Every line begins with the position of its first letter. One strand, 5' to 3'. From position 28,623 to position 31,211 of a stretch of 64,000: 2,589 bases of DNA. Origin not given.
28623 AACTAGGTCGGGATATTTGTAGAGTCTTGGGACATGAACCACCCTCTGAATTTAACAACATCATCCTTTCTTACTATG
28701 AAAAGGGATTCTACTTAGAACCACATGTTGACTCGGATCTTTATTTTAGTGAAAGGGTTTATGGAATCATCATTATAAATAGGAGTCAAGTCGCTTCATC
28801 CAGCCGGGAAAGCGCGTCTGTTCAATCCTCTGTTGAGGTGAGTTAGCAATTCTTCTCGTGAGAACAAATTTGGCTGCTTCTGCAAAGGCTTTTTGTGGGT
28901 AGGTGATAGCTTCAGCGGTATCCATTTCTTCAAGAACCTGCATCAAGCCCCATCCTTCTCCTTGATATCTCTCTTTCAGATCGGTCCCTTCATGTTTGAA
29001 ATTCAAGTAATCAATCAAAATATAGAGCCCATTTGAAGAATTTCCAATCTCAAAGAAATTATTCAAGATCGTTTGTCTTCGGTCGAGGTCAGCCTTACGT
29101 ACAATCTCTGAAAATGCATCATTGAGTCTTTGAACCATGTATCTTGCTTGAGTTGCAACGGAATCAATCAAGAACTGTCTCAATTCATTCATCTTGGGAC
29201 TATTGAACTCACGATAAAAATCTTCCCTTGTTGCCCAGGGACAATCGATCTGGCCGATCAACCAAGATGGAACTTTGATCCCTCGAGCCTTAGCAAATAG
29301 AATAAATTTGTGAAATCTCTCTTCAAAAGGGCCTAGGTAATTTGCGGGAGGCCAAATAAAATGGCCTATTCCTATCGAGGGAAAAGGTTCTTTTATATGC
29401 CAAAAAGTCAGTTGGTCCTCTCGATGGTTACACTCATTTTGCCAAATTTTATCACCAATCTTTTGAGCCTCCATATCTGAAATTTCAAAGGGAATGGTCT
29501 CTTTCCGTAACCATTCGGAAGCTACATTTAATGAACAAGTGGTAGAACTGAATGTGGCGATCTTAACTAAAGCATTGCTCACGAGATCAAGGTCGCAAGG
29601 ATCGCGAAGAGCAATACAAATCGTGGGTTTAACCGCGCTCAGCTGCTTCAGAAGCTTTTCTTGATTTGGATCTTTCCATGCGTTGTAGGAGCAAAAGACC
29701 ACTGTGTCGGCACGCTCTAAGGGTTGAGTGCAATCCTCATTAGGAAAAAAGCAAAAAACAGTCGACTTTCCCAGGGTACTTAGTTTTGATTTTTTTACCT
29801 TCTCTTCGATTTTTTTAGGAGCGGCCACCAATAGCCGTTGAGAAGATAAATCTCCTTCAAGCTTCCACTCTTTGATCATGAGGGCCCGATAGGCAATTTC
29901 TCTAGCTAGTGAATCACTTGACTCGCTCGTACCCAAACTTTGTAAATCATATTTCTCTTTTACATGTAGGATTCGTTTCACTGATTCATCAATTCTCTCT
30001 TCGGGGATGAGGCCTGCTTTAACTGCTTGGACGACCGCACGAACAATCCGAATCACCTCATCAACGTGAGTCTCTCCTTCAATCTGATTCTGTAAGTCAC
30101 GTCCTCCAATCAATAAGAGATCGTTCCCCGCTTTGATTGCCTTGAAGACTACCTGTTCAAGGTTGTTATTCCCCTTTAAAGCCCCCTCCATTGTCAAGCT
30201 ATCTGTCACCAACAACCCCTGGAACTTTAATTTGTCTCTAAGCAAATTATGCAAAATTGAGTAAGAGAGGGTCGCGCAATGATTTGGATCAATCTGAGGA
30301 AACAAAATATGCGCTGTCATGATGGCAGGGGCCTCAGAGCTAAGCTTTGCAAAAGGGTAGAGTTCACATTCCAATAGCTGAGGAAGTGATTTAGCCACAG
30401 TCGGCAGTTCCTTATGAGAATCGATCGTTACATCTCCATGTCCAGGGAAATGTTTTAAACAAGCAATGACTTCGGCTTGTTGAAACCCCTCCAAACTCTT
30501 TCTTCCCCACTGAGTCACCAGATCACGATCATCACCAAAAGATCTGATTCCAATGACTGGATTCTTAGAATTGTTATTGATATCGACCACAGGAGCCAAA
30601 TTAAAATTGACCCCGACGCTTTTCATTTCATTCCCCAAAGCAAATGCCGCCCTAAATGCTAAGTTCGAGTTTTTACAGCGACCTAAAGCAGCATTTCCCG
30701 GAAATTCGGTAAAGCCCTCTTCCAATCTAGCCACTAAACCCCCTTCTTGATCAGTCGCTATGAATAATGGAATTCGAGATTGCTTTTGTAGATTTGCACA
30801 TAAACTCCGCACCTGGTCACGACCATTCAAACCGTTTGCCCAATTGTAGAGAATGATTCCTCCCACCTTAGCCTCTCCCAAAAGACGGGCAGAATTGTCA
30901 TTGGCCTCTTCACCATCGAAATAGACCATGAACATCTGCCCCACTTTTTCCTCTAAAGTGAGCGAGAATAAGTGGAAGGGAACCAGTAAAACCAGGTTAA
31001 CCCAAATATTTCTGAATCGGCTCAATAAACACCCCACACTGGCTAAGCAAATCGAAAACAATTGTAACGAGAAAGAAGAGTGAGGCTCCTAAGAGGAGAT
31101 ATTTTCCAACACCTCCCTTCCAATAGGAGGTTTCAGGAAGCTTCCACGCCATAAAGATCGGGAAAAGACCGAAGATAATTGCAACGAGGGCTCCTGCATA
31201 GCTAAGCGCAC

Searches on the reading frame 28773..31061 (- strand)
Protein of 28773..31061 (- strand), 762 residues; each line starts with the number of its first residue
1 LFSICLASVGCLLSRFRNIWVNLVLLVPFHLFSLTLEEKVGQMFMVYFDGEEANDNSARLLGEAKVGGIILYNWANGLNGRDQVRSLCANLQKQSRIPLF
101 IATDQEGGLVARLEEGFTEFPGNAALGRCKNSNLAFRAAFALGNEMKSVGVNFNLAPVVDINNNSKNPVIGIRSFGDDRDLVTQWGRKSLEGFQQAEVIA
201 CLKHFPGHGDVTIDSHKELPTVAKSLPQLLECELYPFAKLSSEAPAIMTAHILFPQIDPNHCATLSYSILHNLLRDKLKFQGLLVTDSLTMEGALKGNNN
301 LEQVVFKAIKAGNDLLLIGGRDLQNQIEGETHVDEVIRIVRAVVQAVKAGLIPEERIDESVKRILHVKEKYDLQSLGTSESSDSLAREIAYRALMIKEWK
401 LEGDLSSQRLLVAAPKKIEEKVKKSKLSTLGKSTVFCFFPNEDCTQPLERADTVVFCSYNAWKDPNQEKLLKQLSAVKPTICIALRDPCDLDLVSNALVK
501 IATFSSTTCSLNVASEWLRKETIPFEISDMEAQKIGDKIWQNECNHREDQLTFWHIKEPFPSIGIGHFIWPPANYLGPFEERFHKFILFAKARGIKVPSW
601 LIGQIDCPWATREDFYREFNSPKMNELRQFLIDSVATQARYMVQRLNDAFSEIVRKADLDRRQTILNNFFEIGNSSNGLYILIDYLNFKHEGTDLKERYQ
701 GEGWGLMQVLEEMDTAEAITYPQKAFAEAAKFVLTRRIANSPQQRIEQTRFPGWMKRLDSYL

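Call 61: find_encoding_contigs(protein=window:28773-31061:-, flank=1000, max_places=2)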
Protein window:28773-31061:- (762 aa): no gene with exactly this product is on record in the collection.
